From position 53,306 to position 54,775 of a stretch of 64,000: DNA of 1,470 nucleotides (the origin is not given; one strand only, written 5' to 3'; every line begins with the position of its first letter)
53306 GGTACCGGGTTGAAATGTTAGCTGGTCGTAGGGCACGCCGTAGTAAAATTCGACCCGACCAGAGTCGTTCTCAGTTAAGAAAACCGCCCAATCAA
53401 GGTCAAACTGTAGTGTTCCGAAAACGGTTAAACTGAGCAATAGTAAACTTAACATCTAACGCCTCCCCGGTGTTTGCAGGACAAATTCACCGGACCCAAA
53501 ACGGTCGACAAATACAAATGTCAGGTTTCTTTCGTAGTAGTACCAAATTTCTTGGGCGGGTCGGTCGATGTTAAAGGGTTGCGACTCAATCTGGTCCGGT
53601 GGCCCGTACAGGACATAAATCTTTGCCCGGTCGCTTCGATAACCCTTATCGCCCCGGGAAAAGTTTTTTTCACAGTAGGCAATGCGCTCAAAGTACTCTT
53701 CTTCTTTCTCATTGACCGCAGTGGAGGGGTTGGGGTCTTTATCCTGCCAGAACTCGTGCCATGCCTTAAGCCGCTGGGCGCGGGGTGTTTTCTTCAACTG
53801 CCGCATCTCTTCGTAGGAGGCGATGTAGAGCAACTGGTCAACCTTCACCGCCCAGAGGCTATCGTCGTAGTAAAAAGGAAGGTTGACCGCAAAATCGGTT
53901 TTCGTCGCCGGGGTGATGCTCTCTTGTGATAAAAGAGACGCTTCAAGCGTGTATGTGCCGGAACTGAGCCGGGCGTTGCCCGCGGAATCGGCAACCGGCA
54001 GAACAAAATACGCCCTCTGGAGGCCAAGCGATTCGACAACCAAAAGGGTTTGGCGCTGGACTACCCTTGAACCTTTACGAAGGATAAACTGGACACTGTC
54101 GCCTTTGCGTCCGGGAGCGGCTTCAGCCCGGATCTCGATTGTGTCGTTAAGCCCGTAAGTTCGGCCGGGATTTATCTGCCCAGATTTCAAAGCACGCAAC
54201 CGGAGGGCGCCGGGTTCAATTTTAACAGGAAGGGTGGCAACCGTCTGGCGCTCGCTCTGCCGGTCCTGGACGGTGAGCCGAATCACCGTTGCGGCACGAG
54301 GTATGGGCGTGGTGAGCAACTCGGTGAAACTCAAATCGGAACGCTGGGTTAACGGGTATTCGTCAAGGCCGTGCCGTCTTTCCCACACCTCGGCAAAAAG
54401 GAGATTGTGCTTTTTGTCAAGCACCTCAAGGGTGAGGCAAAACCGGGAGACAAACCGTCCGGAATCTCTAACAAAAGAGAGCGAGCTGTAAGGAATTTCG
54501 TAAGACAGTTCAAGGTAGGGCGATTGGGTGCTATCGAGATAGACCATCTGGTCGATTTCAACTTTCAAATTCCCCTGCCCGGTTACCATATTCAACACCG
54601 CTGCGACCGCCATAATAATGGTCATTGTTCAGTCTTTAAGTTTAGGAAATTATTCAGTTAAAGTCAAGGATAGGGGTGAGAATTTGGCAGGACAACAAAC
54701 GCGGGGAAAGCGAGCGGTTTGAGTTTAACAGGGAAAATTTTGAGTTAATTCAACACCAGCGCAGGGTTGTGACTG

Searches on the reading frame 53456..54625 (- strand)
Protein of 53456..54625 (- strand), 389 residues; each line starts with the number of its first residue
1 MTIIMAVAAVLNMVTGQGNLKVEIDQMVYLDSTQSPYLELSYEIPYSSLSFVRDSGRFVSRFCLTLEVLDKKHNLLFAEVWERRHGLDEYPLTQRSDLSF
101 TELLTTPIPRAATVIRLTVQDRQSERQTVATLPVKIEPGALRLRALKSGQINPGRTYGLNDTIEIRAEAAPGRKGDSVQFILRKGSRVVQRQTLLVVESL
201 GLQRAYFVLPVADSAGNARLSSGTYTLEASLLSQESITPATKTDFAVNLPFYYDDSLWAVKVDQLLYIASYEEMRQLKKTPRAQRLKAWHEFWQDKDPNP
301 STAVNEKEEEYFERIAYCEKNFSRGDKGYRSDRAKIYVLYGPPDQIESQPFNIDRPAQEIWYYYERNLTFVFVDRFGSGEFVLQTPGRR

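Call 31: find_encoding_contigs(protein=window:53456-54625:-, flank=10000, max_places=1)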
Protein window:53456-54625:- (389 aa): 1 contig read that carries it; 1 place shown.
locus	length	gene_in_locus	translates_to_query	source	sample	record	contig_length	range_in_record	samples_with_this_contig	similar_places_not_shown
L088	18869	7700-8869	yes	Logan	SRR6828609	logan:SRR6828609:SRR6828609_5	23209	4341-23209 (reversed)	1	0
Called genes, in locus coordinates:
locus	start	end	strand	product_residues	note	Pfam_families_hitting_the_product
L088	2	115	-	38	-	?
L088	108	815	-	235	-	PF00215:OMPdecase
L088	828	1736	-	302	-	PF01180:DHO_dh, PF01207:Dus (faint), PF03060:NMO (weak), PF00977:His_biosynth (faint)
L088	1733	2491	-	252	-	PF00175:NAD_binding_1 (weak), PF10418:DHODB_Fe-S_bind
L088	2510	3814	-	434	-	PF00515:TPR_1 (faint), PF07719:TPR_2 (faint), PF13181:TPR_8 (faint), PF13424:TPR_12 (faint), PF13428:TPR_14 (faint), PF13525:YfiO (weak), PF09976:TPR_21 (weak), PF14559:TPR_19 (weak), +6 more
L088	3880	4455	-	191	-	PF02643:DUF192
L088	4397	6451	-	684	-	PF02092:tRNA_synt_2f, PF05746:DALR_1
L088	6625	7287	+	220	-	PF13513:HEAT_EZ (faint), PF12717:Cnd1 (faint), PF00514:Arm (faint), PF13646:HEAT_2, PF03130:HEAT_PBS (faint), PF13646:HEAT_2, PF02985:HEAT (weak), PF13646:HEAT_2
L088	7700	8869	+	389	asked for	PF20094:GWxTD_dom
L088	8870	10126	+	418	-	PF20094:GWxTD_dom (weak)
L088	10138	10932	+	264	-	PF04468:PSP1, PF28472:PSP1_3rd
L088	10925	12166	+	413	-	PF01964:ThiC_Rad_SAM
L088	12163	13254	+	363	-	PF01212:Beta_elim_lyase (weak), PF00266:Aminotran_5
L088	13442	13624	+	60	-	-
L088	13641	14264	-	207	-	PF01066:CDP-OH_P_transf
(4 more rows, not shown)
